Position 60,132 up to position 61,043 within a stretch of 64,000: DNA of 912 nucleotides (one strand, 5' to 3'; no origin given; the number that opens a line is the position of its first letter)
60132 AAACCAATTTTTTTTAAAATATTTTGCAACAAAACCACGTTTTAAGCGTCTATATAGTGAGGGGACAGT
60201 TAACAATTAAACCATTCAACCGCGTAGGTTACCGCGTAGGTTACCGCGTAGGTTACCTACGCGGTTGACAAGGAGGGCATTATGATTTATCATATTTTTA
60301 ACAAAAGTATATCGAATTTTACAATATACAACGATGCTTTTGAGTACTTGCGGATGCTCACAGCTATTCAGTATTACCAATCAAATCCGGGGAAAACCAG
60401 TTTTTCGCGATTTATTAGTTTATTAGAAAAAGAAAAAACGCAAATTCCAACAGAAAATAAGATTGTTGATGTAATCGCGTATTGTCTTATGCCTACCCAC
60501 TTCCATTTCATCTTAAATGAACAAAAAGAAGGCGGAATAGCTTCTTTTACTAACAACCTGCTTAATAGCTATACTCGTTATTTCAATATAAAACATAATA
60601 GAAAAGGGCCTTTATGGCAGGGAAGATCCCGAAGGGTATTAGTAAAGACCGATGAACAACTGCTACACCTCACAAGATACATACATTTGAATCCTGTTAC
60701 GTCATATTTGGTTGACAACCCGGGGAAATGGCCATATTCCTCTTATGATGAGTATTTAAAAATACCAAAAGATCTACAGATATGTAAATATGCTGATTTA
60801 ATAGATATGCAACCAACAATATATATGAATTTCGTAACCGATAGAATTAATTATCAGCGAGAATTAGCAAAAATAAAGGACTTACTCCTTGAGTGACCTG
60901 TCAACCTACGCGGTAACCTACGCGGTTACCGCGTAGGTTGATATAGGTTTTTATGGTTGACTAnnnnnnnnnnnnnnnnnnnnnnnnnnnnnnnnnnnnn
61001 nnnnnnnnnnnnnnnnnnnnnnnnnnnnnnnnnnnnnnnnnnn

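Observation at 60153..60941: Complete RAYT/REP system: an AT-rich Y1 transposase gene bracketed by mirror-image REP clusters, with five more REP loci in the window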

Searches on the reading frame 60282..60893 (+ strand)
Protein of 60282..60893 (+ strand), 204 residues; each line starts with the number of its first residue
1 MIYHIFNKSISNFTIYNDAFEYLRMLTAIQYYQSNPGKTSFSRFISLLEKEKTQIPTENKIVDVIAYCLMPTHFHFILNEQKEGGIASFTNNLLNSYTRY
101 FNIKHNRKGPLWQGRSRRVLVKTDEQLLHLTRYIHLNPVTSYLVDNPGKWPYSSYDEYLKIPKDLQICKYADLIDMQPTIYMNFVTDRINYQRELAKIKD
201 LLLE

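Call 3: search_protein_families(library=pfam, proteins=[window:60282-60893:+], max_evalue=0.1)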
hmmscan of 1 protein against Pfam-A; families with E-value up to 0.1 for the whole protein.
window:60282-60893:+ (204 aa): 1 family
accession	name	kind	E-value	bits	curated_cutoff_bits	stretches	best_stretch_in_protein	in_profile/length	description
PF01797.21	Y1_Tnp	-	5.1e-05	23.8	23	1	58-135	37-119/121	Transposase IS200 like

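Call 4: search_protein_families(library=ncbifam, proteins=[window:60282-60893:+], max_evalue=0.1)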
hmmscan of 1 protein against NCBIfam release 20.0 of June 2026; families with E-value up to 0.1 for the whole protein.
window:60282-60893:+ (204 aa): 1 family
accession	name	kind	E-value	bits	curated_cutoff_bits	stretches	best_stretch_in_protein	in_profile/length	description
NF047646.1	REP_Tyr_transpos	equivalog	3.7e-16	59.3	80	1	56-153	41-146/146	REP-associated tyrosine transposase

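Call 10: find_homologous_proteins(query=window:60282-60893:+, max_evalue=0.001)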
Query window:60282-60893:+ (204 aa): 3695 proteins with E <= 0.001 among 3758 candidates; the best 120 are listed.
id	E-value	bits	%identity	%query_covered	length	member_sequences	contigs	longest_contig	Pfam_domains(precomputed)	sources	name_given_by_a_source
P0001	3.4e-134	463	100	100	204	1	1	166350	-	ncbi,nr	ncbi:MAG: transposase [Candidatus Omnitrophica bacterium]|nr:transposase [Candidatus Omnitrophota ba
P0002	3.9e-75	270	59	100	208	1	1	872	PF01797.22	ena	-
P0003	2.2e-74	268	58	100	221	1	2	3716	PF01797.22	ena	-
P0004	2.8e-74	268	58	100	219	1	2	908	PF01797.22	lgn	-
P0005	4.3e-73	264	57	100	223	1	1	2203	PF01797.22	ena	-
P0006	5.0e-73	264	59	100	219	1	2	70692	PF01797.22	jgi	jgi:putative transposase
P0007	5.6e-73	263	58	100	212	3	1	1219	PF01797.22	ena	-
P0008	5.9e-73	263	58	100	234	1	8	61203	PF01797.22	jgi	jgi:putative transposase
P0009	7.9e-73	263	58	100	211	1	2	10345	PF01797.22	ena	-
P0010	1.1e-72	262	59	100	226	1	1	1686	PF01797.22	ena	-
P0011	1.2e-72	262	57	100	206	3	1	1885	PF01797.22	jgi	jgi:putative transposase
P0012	1.6e-72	262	57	100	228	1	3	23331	PF01797.22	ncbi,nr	ncbi:MAG: transposase [Candidatus Omnitrophica bacterium]|nr:transposase [Candidatus Omnitrophota ba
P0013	2.0e-72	262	57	100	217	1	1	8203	PF01797.22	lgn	-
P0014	2.1e-72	262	55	100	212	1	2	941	-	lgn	-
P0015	2.1e-72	262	56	100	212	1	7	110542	PF01797.22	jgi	-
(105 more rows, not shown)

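Call 14: search_solved_structures(query=window:60282-60893:+, max_evalue=1, show_alignments=3)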
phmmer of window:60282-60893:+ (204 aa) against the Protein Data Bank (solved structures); distinct sequences matched with E-value up to 1: 3.
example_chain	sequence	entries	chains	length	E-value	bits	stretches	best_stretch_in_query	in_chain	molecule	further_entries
4er8_A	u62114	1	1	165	0.0034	20.8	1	62-156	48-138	TnpArep for protein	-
6j13_A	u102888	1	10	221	0.68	13.3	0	8-40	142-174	2-cys peroxiredoxin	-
2iv7_A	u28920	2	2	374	0.76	13.2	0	97-180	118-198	LIPOPOLYSACCHARIDE CORE BIOSYNTHESIS PROTEIN RFAG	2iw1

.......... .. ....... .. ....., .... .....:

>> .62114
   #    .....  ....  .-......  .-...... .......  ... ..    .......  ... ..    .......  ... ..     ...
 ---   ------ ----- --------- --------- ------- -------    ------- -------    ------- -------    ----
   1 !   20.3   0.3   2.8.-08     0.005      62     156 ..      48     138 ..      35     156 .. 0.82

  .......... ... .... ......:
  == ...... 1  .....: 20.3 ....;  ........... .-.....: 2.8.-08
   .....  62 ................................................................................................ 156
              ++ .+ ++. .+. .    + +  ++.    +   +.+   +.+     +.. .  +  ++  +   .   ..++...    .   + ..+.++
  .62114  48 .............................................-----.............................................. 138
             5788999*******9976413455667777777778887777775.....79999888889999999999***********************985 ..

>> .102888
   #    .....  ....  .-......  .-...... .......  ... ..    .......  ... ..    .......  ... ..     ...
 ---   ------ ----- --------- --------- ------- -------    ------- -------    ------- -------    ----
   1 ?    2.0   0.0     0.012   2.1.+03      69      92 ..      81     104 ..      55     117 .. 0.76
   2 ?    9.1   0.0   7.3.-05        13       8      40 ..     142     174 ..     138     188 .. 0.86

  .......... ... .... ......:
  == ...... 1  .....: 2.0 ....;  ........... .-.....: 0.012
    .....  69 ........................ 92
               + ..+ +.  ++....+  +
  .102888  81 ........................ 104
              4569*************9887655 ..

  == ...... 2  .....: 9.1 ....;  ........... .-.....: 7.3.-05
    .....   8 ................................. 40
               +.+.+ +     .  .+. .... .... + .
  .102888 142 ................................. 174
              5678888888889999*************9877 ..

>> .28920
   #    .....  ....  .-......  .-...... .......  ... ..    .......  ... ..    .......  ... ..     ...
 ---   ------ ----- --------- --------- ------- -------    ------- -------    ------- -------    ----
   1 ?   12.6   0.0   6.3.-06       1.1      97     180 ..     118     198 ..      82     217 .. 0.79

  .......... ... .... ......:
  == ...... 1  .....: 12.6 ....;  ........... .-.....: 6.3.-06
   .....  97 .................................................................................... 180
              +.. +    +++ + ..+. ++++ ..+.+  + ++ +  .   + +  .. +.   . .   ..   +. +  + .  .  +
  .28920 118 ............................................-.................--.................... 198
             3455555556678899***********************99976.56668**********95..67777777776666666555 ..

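Call 21: find_related_loci(query=A1, collection=metagenome_contigs, flank=5000)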
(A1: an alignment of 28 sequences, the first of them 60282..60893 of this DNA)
Query A1 (204 aa) in metagenome_contigs; peptide patterns used: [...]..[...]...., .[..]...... (x = any residue, [..] = any of these).
600 stretches matched a pattern (row limit reached: there are more); 553 encode a relative of the query (tblastn E <= 1e-3); the best 80 are kept; 80 distinct loci.
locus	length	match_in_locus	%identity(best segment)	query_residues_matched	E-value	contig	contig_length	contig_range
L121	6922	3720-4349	58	2-204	9e-79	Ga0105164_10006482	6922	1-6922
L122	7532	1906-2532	57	3-204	1e-78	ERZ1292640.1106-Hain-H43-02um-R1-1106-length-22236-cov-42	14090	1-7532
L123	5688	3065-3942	58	2-204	2e-77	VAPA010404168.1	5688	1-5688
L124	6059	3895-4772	58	2-204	2e-77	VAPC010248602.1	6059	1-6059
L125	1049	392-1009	57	2-204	3e-82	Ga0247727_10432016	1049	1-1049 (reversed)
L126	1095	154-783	58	2-204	1e-81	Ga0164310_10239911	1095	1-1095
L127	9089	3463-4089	55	3-204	2e-75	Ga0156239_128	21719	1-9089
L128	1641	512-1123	55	2-204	3e-79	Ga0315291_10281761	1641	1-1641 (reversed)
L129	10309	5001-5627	55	3-204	2e-75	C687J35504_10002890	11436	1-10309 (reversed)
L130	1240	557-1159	56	1-199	3e-80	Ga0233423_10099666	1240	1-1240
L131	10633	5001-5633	56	2-204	6e-75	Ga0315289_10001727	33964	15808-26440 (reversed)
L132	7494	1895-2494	57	2-204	7e-75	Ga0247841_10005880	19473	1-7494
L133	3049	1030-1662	52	2-204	2e-75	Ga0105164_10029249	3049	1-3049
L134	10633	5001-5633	56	2-204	6e-75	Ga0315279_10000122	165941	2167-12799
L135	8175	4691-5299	55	2-204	2e-74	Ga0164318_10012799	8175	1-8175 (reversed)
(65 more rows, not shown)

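Call 29: find_encoding_contigs(protein=window:60282-60893:+, flank=10000, max_places=3)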
Protein window:60282-60893:+ (204 aa): no gene with exactly this product is on record in the collection.

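Call 38: predict_structure(alignment_id=A1)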
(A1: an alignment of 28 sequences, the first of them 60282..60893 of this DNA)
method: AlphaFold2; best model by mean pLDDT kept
length: 204 residues; sequences in the alignment: 28
mean_pLDDT: 85.4   pTM: 0.82
mean pLDDT of the five models: 85.4, 81.9, 79.0, 77.6, 75.4
residues with pLDDT >= 90: 87; 70-90: 104; 50-70: 13; < 50: 0
segments of 3 or more residues with pLDDT < 50: none
pLDDT, mean of each block of 10 residues (from residue 1): 92 88 93 83 86 74 93 93 94 95 93 92 83 74 76 88 79 76 80 79 77
secondary structure, 60 per line:
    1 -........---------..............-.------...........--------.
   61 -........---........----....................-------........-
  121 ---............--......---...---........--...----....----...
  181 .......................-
elements in order: E2-9 H19-32 H41-51 E62-69 E73-80 H85-104 E112-119 H124-135 H138-143 H154-160 H170-173 H178-203

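Call 42: fold_search(model_id=the predicted structure, library=pdb)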
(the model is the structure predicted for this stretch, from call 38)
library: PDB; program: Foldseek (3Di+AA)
matches with E <= 10: 940; with E <= 0.001: 5
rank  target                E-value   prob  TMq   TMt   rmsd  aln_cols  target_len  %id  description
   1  4er8_A                8.1e-05  1.00  0.51  0.63   7.5       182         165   15  Structure of the REP associates tyrosine transposase bound to a REP hairpin (released 2012-08-15)
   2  2a6m_B                3.0e-04  1.00  0.39  0.51  14.2       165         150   15  Crystal Structure of the ISHp608 Transposase (released 2005-10-25)
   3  2xo6_D                6.1e-04  1.00  0.34  0.51   6.7       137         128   14  DEINOCOCCUS RADIODURANS ISDRA2 TRANSPOSASE Y132F MUTANT COMPLEXED WITH LEFT END RECOGNITION AND CLEAVAGE SITE (released 2010-10-13)
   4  2xo6_A                6.1e-04  1.00  0.34  0.49   6.8       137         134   14  DEINOCOCCUS RADIODURANS ISDRA2 TRANSPOSASE Y132F MUTANT COMPLEXED WITH LEFT END RECOGNITION AND CLEAVAGE SITE (released 2010-10-13)
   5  2vjv_A                9.8e-04  1.00  0.39  0.60   6.2       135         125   14  Crystal structure of the IS608 transposase in complex with left end 26-mer DNA hairpin and a 6-mer DNA representing th (released 2008-02-19)
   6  2xma_B                1.2e-03  1.00  0.35  0.50   6.6       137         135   14  DEINOCOCCUS RADIODURANS ISDRA2 TRANSPOSASE RIGHT END DNA COMPLEX (released 2010-10-13)
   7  2a6o_A                1.3e-03  1.00  0.38  0.50  13.9       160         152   16  Crystal Structure of the ISHp608 Transposase in Complex with Stem-loop DNA (released 2005-10-25)
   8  2xm3_A                1.4e-03  1.00  0.38  0.58   4.8       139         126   16  Deinococcus radiodurans ISDra2 Transposase Left end DNA complex (released 2010-10-13)
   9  2xm3_B                1.4e-03  1.00  0.35  0.52   6.1       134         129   14  Deinococcus radiodurans ISDra2 Transposase Left end DNA complex (released 2010-10-13)
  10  2xqc_D                1.4e-03  1.00  0.36  0.52   8.4       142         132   16  DEINOCOCCUS RADIODURANS ISDRA2 TRANSPOSASE COMPLEXED WITH LEFT END RECOGNITION AND CLEAVAGE SITE AND ZN (released 2010-10-13)
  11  2vih_B                1.7e-03  1.00  0.37  0.56   9.4       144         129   14  CRYSTAL STRUCTURE OF THE IS608 TRANSPOSASE IN COMPLEX WITH Left END 26-MER DNA (released 2008-02-19)
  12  2xm3_C                1.7e-03  1.00  0.35  0.51   6.9       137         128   15  Deinococcus radiodurans ISDra2 Transposase Left end DNA complex (released 2010-10-13)
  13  2xma_A                2.1e-03  1.00  0.36  0.50   6.3       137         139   16  DEINOCOCCUS RADIODURANS ISDRA2 TRANSPOSASE RIGHT END DNA COMPLEX (released 2010-10-13)
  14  2vic_B                2.6e-03  1.00  0.38  0.57   6.2       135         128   14  CRYSTAL STRUCTURE OF THE ISHP608 TRANSPOSASE IN COMPLEX with Left end 26- mer DNA and manganese (released 2008-02-19)
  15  2xma_E                2.7e-03  1.00  0.36  0.50   6.3       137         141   16  DEINOCOCCUS RADIODURANS ISDRA2 TRANSPOSASE RIGHT END DNA COMPLEX (released 2010-10-13)
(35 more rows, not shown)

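Call 62: search_protein_families(library=ncbifam, alignment_id=A1, max_evalue=0.001)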
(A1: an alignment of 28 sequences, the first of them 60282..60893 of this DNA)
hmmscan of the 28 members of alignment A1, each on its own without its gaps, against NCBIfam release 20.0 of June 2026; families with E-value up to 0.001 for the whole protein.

A. member 1, window:60282-60893:+ (204 aa): 1 family
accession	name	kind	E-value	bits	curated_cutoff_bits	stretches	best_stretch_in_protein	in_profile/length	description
NF047646.1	REP_Tyr_transpos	equivalog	3.7e-16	59.3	80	1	56-153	41-146/146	REP-associated tyrosine transposase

B. families by the number of members that match (of 28 scanned): 1 family
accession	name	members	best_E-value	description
NF047646.1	REP_Tyr_transpos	28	2.9e-20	REP-associated tyrosine transposase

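Call 63: search_solved_structures(query=A1, max_evalue=0.01, show_alignments=1)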
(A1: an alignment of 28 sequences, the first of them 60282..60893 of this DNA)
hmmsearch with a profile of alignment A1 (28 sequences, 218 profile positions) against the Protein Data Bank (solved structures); distinct sequences matched with E-value up to 0.01: 4.
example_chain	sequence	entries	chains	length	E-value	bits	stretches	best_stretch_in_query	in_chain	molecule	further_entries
4er8_A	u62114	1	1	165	5.8e-06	29.2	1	52-170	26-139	TnpArep for protein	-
2xm3_A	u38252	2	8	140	0.00084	22.2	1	71-129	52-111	TRANSPOSASE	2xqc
2xma_A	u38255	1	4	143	0.00088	22.1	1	71-129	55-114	TRANSPOSASE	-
2xo6_A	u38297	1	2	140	0.0011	21.8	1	71-128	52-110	TRANSPOSASE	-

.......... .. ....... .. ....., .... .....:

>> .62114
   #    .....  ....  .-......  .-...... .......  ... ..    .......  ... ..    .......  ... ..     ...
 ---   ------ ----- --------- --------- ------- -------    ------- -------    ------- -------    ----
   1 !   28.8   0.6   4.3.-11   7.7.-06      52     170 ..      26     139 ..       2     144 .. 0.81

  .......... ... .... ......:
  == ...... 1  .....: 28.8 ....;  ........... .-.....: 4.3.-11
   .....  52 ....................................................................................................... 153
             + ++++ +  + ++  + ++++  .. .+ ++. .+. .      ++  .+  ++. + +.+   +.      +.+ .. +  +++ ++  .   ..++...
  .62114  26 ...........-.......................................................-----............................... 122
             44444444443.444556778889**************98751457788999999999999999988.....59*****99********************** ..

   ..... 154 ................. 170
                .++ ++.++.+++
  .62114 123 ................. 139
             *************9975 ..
